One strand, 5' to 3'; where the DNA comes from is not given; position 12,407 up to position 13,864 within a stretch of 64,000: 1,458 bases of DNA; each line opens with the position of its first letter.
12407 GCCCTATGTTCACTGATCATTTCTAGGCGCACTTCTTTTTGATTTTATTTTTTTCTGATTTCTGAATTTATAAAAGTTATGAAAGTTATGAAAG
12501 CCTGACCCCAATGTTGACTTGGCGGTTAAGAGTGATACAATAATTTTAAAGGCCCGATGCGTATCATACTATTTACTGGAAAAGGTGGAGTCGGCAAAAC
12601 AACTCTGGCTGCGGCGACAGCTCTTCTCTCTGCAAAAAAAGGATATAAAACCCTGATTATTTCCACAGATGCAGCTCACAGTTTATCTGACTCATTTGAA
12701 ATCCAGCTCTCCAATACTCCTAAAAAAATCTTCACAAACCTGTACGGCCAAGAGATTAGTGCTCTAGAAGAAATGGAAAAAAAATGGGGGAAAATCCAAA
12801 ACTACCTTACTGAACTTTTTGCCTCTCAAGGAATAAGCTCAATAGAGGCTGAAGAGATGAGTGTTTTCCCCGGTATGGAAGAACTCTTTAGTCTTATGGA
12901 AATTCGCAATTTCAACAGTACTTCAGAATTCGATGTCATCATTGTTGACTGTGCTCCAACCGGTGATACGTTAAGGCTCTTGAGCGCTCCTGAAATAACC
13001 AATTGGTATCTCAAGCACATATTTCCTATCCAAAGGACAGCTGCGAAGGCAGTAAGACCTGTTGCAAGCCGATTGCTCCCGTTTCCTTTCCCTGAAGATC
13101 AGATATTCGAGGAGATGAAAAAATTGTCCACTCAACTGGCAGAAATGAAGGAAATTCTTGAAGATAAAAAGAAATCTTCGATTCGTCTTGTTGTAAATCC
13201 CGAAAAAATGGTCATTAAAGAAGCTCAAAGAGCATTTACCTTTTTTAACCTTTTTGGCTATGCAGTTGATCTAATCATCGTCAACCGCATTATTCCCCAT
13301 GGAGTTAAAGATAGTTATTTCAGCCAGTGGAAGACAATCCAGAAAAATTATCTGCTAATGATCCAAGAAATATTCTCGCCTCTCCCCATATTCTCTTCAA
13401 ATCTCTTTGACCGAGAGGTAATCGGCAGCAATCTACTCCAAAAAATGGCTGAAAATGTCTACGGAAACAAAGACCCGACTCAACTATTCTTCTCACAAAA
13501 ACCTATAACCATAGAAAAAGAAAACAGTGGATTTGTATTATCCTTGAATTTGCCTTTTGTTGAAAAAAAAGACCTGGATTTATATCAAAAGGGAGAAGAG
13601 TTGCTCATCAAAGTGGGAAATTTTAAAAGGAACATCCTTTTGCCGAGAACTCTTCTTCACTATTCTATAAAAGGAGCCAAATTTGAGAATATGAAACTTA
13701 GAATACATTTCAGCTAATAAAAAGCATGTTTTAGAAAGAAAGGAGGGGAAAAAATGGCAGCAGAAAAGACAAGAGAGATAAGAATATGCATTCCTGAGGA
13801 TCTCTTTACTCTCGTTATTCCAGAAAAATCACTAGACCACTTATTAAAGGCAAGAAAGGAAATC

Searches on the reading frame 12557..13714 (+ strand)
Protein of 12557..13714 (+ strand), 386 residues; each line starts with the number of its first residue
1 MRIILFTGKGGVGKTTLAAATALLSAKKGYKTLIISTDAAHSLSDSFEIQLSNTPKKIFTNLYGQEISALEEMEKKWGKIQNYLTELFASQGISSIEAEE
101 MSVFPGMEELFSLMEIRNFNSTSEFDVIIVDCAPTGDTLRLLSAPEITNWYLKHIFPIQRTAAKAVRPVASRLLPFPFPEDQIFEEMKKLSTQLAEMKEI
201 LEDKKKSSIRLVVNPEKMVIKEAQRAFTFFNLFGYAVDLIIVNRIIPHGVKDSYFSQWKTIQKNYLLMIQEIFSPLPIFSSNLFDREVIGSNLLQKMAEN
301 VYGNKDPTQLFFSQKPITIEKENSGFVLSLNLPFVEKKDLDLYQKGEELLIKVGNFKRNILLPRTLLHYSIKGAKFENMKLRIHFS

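Call 72: search_protein_families(library=pfam, proteins=[window:12557-13714:+], max_evalue=0.00001)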
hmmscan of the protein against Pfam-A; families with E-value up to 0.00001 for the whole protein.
window:12557-13714:+ (386 aa): 4 families
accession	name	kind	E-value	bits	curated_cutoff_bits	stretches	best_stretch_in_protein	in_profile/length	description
PF02374.21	ArsA_ATPase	-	1.1e-92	311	24.3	1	1-302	1-304/305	Anion-transporting ATPase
PF17886.7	ArsA_HSP20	-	2.5e-24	85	22.5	1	323-385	1-63/63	HSP20-like domain found in ArsA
PF13614.12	AAA_31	-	7e-13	49.3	27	1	3-139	4-132/177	AAA domain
PF01656.29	CbiA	-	1.8e-08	34.9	25.4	1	3-214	1-81/125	CobQ/CobB/MinD/ParA nucleotide binding domain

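Call 73: find_homologous_proteins(query=window:12557-13714:+, max_evalue=1e-80)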
Query window:12557-13714:+ (386 aa): 7832 proteins with E <= 1e-80 among 8000 candidates; the best 120 are listed.
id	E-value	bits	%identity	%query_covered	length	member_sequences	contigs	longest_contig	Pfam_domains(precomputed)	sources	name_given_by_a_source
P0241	1.8e-249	845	100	100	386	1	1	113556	PF01656.30,PF13614.13,PF17886.8,PF02374.22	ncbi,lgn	ncbi:MAG: ArsA family ATPase [Candidatus Aminicenantaceae bacterium]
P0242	1.9e-208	710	82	100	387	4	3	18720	PF01656.30,PF13614.13,PF17886.8,PF02374.22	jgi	jgi:arsenite-transporting ATPase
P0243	1.9e-207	706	82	100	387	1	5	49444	PF01656.30,PF13614.13,PF17886.8,PF02374.22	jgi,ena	jgi:arsenite-transporting ATPase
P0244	2.0e-207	706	82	100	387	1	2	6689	PF01656.30,PF13614.13,PF17886.8,PF02374.22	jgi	-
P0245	7.8e-207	704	80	100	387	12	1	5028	PF01656.30,PF13614.13,PF17886.8,PF02374.22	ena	-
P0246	4.0e-206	702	81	100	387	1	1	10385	PF01656.30,PF13614.13,PF17886.8,PF02374.22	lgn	-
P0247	2.9e-205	699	81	100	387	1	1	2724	PF01656.30,PF13614.13,PF17886.8,PF02374.22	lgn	-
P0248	7.1e-204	695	81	100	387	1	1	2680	PF01656.30,PF13614.13,PF17886.8,PF02374.22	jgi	-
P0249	2.4e-203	693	80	100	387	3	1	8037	PF01656.30,PF13614.13,PF17886.8,PF02374.22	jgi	-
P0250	7.9e-202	688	80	100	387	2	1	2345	PF10609.16,PF01656.30,PF13614.13,PF17886.8,PF02374.22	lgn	-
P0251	6.4e-201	685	80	100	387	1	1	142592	PF01656.30,PF13614.13,PF17886.8,PF02374.22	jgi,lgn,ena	-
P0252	1.8e-199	680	80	100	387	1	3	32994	PF01656.30,PF13614.13,PF17886.8,PF02374.22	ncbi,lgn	-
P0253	2.9e-199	679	78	100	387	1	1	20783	PF10609.16,PF01656.30,PF13614.13,PF17886.8,PF02374.22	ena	-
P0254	1.3e-198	677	79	100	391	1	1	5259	PF01656.30,PF13614.13,PF17886.8,PF02374.22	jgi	jgi:arsenite-transporting ATPase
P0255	5.6e-198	675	79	100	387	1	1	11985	PF01656.30,PF13614.13,PF17886.8,PF02374.22,PF00448.29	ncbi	-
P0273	6.6e-195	665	76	100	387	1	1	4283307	PF01656.30,PF13614.13,PF17886.8,PF02374.22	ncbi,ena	-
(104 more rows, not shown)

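Call 74: find_encoding_contigs(protein=P0243, flank=1500, max_places=3)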
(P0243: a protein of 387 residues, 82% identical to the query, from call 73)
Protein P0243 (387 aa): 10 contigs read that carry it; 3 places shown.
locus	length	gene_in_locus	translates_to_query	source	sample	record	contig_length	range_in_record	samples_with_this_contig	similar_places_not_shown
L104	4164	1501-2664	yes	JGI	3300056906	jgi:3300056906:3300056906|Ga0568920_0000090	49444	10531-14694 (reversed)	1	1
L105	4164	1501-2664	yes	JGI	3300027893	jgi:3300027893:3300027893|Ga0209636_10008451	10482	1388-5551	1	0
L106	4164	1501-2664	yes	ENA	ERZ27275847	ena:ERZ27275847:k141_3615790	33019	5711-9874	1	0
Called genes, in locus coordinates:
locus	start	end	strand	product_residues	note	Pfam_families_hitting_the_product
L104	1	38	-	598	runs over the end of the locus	PF02129:Peptidase_S15, PF08530:PepX_C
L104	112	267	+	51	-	-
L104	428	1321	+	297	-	PF00561:Abhydrolase_1 (weak)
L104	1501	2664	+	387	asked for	PF01656:CbiA, PF02374:ArsA_ATPase, PF13614:AAA_31, PF17886:ArsA_HSP20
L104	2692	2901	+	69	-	PF27253:AF_1253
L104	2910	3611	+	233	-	PF01066:CDP-OH_P_transf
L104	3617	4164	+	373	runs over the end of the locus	PF01658:Inos-1-P_synth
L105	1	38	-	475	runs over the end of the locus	?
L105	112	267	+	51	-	-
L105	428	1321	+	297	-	PF00561:Abhydrolase_1 (weak)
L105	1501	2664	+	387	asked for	PF01656:CbiA, PF02374:ArsA_ATPase, PF13614:AAA_31, PF17886:ArsA_HSP20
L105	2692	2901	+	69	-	PF27253:AF_1253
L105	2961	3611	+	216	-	PF01066:CDP-OH_P_transf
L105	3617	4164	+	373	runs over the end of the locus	PF01658:Inos-1-P_synth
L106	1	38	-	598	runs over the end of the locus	PF02129:Peptidase_S15, PF08530:PepX_C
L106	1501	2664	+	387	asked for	PF01656:CbiA, PF02374:ArsA_ATPase, PF13614:AAA_31, PF17886:ArsA_HSP20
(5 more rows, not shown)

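Call 75: find_encoding_contigs(protein=P0242, flank=1500, max_places=3)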
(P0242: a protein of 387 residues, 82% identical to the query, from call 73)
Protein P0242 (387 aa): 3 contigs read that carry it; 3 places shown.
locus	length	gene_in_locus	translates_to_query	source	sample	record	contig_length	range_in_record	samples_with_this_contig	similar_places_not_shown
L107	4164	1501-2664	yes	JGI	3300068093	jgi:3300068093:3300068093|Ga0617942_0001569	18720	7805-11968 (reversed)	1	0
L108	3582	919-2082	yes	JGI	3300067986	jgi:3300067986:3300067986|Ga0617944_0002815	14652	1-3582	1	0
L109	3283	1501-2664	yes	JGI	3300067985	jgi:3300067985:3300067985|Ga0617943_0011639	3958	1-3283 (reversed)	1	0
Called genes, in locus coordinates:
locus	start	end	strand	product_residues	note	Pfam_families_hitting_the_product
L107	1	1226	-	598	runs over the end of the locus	PF02129:Peptidase_S15, PF08530:PepX_C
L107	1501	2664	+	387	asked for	PF01656:CbiA, PF02374:ArsA_ATPase, PF13614:AAA_31, PF17886:ArsA_HSP20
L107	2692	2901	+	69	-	PF27253:AF_1253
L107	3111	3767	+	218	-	PF01066:CDP-OH_P_transf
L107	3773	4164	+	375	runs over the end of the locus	PF01658:Inos-1-P_synth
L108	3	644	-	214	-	?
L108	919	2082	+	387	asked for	PF01656:CbiA, PF02374:ArsA_ATPase, PF13614:AAA_31, PF17886:ArsA_HSP20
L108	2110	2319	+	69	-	PF27253:AF_1253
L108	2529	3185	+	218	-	PF01066:CDP-OH_P_transf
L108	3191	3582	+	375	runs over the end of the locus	PF01658:Inos-1-P_synth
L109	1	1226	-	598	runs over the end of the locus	PF02129:Peptidase_S15, PF08530:PepX_C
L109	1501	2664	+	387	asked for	PF01656:CbiA, PF02374:ArsA_ATPase, PF13614:AAA_31, PF17886:ArsA_HSP20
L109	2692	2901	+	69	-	PF27253:AF_1253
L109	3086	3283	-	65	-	?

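Call 85: find_encoding_contigs(protein=P0273, flank=10000, max_places=1)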
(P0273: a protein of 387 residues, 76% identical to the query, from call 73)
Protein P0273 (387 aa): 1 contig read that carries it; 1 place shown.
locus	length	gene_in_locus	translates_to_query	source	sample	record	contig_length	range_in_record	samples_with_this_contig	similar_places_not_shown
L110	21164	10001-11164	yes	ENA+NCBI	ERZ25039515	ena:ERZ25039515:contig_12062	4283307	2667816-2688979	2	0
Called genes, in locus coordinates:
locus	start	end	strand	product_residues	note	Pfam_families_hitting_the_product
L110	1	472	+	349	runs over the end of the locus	PF01758:SBF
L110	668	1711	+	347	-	PF21783:YNCE (weak), PF25174:Beta-prop_THOC3 (faint), PF13360:PQQ_2 (faint)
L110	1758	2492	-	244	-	-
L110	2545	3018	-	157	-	PF02518:HATPase_c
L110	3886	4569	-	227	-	PF00072:Response_reg, PF00486:Trans_reg_C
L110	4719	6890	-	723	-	PF06452:CBM9_1 (weak), PF19313:DUF5916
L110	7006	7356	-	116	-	-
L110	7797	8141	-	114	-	-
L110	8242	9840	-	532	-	PF00884:Sulfatase, PF01663:Phosphodiest (faint), PF16347:SGSH_C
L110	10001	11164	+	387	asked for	PF01656:CbiA, PF02374:ArsA_ATPase, PF13614:AAA_31, PF17886:ArsA_HSP20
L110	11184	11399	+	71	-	PF27253:AF_1253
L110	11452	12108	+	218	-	PF01066:CDP-OH_P_transf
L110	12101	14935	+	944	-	PF13620:CarboxypepD_reg, PF13715:CarbopepD_reg_2 (weak), PF07715:Plug (weak), PF25183:OMP_b-brl_4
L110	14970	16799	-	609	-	PF13522:GATase_6, PF13537:GATase_7, PF01380:SIS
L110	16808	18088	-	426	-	PF00483:NTP_transferase, PF01128:IspD (weak), PF12804:NTP_transf_3, PF25084:LbH_EIF2B (weak), PF25087:GMPPB_C (weak), PF00132:Hexapep, PF14602:Hexapep_2 (weak)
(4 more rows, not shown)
